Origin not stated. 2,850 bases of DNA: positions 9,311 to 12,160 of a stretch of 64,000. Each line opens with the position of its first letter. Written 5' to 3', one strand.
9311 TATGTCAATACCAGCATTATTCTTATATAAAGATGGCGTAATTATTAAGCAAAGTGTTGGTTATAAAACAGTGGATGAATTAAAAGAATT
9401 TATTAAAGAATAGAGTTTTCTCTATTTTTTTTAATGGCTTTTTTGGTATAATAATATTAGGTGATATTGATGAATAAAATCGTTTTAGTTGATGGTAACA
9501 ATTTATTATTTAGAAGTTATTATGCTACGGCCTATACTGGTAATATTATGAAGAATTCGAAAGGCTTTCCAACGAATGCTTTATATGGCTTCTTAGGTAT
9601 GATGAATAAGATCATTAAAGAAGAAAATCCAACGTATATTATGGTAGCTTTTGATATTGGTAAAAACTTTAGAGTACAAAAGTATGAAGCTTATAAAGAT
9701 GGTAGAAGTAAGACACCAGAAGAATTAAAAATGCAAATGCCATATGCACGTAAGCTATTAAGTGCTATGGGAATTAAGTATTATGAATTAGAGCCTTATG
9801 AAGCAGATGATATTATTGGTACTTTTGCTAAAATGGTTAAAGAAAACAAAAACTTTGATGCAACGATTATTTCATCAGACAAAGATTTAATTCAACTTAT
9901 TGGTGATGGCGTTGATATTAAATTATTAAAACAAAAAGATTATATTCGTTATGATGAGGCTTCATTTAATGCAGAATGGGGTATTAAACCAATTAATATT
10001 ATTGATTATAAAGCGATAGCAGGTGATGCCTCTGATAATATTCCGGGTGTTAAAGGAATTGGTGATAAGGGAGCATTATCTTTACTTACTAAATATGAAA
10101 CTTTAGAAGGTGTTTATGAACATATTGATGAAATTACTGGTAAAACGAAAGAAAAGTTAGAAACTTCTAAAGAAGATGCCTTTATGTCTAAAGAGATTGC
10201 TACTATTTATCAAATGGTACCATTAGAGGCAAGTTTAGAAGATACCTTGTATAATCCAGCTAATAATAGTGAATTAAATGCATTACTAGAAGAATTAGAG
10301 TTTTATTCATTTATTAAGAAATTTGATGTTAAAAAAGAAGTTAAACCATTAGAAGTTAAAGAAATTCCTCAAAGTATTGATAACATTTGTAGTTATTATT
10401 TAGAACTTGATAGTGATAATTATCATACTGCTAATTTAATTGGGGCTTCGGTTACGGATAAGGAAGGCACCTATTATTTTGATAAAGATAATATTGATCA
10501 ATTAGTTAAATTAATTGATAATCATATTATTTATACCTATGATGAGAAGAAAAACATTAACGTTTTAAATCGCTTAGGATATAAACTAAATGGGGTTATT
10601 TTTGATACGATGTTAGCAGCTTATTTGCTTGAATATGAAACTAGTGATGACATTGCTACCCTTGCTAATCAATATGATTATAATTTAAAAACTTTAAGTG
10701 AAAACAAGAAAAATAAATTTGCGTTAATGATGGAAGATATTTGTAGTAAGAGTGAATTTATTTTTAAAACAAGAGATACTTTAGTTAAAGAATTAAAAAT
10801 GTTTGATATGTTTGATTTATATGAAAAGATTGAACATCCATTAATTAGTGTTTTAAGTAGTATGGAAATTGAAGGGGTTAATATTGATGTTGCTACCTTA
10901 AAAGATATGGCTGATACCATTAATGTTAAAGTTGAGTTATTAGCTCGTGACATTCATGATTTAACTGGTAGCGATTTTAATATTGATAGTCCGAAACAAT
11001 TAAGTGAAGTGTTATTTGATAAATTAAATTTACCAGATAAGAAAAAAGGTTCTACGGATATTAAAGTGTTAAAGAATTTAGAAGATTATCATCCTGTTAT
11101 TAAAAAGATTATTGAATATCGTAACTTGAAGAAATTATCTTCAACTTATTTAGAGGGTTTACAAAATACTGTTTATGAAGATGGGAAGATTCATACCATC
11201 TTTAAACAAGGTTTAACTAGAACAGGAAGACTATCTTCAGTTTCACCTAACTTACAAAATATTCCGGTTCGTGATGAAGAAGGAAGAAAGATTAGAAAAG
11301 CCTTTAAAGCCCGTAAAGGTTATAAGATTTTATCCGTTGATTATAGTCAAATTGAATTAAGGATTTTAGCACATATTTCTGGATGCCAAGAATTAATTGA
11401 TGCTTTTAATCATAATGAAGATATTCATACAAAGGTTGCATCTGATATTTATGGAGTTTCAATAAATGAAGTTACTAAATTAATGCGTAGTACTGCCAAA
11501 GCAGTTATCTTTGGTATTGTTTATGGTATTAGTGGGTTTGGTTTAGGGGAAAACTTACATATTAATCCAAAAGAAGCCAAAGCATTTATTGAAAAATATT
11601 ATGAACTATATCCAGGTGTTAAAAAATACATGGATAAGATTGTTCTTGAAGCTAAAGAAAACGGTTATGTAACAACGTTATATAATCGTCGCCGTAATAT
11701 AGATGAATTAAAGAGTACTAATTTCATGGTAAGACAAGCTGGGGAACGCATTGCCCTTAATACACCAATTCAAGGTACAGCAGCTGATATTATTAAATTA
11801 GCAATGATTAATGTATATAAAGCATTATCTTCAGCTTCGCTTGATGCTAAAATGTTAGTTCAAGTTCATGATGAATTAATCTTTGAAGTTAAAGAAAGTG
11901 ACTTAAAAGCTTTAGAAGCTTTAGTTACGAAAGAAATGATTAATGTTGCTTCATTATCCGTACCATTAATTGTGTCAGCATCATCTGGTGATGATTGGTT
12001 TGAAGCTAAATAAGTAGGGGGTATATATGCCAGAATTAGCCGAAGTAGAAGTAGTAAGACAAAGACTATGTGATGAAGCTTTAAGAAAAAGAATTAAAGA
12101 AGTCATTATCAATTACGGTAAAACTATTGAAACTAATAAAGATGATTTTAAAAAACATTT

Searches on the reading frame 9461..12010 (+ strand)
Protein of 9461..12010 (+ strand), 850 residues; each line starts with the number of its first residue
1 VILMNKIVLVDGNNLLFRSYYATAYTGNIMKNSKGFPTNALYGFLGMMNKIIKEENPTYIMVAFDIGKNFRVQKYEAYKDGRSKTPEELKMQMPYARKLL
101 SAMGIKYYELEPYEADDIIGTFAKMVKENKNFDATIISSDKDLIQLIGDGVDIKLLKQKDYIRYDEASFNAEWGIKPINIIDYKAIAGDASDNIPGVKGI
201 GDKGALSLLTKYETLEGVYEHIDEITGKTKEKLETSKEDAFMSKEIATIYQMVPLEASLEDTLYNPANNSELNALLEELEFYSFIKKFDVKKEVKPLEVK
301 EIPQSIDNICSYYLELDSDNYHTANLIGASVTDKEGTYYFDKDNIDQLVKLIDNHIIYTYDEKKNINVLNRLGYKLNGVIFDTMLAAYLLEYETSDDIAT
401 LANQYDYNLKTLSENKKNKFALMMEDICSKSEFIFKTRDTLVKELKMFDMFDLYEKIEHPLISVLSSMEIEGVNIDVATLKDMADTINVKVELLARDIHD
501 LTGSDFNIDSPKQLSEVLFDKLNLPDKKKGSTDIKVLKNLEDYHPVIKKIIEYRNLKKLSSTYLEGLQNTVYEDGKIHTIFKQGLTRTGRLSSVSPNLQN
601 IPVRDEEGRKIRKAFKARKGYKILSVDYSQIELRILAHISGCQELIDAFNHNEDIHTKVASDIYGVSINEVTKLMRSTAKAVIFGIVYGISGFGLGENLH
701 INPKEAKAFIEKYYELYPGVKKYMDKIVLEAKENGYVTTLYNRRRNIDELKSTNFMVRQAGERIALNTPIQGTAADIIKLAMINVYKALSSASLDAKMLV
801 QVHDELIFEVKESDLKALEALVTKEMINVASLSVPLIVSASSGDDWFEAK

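Call 12: find_encoding_contigs(protein=window:9461-12010:+, flank=10000, max_places=1)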
Protein window:9461-12010:+ (850 aa): no gene with exactly this product is on record in the collection.
